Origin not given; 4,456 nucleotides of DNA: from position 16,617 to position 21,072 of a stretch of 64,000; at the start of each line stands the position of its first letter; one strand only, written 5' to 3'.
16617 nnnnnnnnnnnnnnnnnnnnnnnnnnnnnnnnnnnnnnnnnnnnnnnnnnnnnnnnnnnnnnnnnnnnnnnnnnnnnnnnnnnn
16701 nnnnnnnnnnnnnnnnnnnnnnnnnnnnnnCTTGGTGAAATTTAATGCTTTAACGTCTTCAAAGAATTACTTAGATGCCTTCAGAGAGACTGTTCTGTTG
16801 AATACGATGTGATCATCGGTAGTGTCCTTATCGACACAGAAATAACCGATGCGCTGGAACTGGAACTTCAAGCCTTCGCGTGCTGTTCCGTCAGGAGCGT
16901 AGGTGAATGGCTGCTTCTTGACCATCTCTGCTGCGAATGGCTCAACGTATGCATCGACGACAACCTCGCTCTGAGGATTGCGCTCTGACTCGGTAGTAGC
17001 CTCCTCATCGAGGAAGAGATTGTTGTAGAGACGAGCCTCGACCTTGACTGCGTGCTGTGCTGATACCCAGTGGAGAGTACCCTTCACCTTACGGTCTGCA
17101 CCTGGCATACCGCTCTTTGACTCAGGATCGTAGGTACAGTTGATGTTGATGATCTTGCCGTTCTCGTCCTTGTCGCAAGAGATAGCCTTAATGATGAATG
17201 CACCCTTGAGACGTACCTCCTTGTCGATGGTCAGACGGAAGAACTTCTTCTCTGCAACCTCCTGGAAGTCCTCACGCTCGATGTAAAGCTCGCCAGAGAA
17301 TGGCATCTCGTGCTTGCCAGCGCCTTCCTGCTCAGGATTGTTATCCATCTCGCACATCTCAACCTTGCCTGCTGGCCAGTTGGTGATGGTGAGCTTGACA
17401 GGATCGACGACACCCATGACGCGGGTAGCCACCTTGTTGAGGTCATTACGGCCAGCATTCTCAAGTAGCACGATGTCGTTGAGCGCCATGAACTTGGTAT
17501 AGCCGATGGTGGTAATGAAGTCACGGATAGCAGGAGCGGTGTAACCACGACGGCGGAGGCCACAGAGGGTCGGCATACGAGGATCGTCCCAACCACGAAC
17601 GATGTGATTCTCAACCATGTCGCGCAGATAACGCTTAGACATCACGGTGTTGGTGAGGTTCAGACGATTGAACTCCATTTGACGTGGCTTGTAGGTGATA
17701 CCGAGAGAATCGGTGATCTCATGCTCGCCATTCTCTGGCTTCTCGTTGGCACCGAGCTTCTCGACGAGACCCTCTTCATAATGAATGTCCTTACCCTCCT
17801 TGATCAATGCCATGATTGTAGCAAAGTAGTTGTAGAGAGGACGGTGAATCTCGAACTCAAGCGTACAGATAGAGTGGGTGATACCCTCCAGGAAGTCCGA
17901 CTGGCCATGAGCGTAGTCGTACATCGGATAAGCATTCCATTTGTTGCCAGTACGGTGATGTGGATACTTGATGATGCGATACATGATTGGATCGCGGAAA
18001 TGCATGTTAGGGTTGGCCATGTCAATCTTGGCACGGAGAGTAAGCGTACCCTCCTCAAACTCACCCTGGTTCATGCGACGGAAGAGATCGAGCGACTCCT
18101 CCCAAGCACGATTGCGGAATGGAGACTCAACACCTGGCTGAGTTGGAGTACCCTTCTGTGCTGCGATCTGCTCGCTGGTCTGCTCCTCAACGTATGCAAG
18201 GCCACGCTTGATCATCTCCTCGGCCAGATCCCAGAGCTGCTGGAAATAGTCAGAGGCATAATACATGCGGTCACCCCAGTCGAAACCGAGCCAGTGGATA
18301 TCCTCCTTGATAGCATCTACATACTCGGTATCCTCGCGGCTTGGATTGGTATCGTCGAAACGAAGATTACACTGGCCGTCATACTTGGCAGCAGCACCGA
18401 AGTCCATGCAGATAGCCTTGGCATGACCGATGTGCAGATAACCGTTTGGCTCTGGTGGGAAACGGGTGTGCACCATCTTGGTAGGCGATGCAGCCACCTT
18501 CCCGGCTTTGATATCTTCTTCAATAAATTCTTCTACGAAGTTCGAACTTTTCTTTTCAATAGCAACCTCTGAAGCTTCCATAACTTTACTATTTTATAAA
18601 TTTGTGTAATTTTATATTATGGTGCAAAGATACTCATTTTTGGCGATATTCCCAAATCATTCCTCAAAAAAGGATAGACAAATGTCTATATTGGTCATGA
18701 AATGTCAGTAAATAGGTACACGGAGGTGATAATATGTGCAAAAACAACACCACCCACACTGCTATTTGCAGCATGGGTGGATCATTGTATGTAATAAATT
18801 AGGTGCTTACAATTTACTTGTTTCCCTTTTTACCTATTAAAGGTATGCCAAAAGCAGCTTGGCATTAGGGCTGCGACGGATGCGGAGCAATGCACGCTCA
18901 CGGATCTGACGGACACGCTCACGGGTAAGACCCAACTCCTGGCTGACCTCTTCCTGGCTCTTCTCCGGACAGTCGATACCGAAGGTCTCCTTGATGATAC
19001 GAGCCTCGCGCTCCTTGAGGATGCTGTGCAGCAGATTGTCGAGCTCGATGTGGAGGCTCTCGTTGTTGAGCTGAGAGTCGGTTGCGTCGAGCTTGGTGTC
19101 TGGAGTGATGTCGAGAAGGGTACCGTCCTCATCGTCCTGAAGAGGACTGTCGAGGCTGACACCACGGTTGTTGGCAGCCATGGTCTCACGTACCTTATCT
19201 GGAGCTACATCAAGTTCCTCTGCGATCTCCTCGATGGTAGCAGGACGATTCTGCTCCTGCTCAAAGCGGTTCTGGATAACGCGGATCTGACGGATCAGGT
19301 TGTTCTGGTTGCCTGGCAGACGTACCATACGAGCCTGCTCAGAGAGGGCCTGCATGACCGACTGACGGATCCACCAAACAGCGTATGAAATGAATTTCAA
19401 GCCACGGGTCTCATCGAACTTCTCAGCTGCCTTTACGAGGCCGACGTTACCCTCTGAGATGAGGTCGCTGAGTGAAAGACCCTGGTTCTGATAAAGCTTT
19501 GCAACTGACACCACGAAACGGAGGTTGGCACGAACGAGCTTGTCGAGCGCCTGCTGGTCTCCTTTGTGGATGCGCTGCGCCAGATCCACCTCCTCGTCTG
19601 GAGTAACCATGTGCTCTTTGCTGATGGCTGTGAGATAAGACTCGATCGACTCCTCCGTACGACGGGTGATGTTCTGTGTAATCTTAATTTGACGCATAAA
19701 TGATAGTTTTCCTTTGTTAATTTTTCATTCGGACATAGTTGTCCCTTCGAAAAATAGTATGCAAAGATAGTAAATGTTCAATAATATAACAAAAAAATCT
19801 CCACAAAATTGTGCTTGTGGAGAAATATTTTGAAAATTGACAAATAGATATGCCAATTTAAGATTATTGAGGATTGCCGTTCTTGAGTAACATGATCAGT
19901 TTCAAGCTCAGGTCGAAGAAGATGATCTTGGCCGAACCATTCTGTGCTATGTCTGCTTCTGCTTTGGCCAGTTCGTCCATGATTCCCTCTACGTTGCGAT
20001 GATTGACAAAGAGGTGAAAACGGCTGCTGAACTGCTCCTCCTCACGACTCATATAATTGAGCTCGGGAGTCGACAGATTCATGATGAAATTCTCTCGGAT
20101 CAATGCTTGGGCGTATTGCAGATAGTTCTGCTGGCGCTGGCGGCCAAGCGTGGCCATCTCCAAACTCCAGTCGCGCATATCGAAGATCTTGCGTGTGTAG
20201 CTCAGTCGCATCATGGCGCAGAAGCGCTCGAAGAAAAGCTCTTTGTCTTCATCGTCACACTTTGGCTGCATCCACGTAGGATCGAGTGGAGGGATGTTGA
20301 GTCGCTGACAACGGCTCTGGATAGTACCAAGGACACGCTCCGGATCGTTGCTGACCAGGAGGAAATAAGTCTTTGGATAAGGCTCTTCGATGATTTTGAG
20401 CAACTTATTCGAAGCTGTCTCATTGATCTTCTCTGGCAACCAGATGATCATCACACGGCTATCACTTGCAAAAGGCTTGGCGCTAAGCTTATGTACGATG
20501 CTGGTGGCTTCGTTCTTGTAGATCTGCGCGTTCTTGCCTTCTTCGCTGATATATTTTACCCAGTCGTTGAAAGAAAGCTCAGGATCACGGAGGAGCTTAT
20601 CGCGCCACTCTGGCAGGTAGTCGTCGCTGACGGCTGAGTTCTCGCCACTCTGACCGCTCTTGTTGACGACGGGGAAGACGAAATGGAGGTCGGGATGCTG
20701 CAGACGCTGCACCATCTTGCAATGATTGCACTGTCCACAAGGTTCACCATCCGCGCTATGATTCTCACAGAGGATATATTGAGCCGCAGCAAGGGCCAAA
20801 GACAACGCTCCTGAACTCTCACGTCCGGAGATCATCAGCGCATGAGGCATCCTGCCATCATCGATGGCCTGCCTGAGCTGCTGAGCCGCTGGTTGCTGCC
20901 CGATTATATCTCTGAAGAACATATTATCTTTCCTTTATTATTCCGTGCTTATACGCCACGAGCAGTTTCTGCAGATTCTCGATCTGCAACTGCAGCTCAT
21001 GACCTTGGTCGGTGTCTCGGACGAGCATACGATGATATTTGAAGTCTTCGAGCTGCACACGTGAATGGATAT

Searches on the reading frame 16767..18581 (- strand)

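Call 64: search_protein_families(library=pfam, proteins=[window:16767-18581:-], max_evalue=0.0001)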
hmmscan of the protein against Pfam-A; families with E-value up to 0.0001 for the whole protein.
window:16767-18581:- (604 aa): 3 families
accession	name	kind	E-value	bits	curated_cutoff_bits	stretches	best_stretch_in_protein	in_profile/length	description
PF00749.27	tRNA-synt_1c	-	1.8e-96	323.2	23.4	2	36-255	1-221/314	tRNA synthetases class I (E and Q), catalytic domain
PF03950.23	tRNA-synt_1c_C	-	3.2e-26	91.8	23.9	1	385-485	1-91/91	tRNA synthetases class I (E and Q), anti-codon binding domain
PF20974.2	tRNA-synt_1c_C2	-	5.7e-15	56.2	23.9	1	502-555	1-54/69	tRNA synthetases class I (E and Q), anti-codon binding domain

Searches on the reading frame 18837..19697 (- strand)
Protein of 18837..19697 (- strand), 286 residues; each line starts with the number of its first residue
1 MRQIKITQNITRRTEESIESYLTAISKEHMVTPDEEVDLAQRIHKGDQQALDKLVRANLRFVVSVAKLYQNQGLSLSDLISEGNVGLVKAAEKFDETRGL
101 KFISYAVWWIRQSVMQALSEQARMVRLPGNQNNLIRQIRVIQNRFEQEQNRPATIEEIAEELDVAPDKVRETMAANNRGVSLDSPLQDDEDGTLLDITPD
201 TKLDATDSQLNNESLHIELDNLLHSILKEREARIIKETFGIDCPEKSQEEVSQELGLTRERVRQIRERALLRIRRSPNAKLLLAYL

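Call 64: search_protein_families(library=pfam, proteins=[window:18837-19697:-], max_evalue=0.0001)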
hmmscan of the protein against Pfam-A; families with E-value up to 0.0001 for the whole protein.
window:18837-19697:- (286 aa): 4 families
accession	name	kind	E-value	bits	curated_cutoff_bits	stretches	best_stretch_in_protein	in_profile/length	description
PF04539.22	Sigma70_r3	-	6.9e-22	77.8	25.3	1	134-202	2-70/78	Sigma-70 region 3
PF04542.20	Sigma70_r2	-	1.3e-17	63.8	24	1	54-123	1-70/71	Sigma-70 region 2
PF04545.22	Sigma70_r4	-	1.6e-13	50.4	24.1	1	227-274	5-49/50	Sigma-70, region 4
PF00140.25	Sigma70_r1_2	-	1.7e-09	37.9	22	1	17-48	2-33/34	Sigma-70 factor, region 1.2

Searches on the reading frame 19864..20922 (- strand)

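Call 64: search_protein_families(library=pfam, proteins=[window:19864-20922:-], max_evalue=0.0001)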
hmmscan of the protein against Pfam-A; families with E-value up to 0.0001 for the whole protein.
window:19864-20922:- (352 aa): 1 family
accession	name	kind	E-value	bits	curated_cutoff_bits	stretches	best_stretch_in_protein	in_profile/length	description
PF13177.12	DNA_pol3_delta2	-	1.9e-43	148.7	27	1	9-213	2-160/161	DNA polymerase III, delta subunit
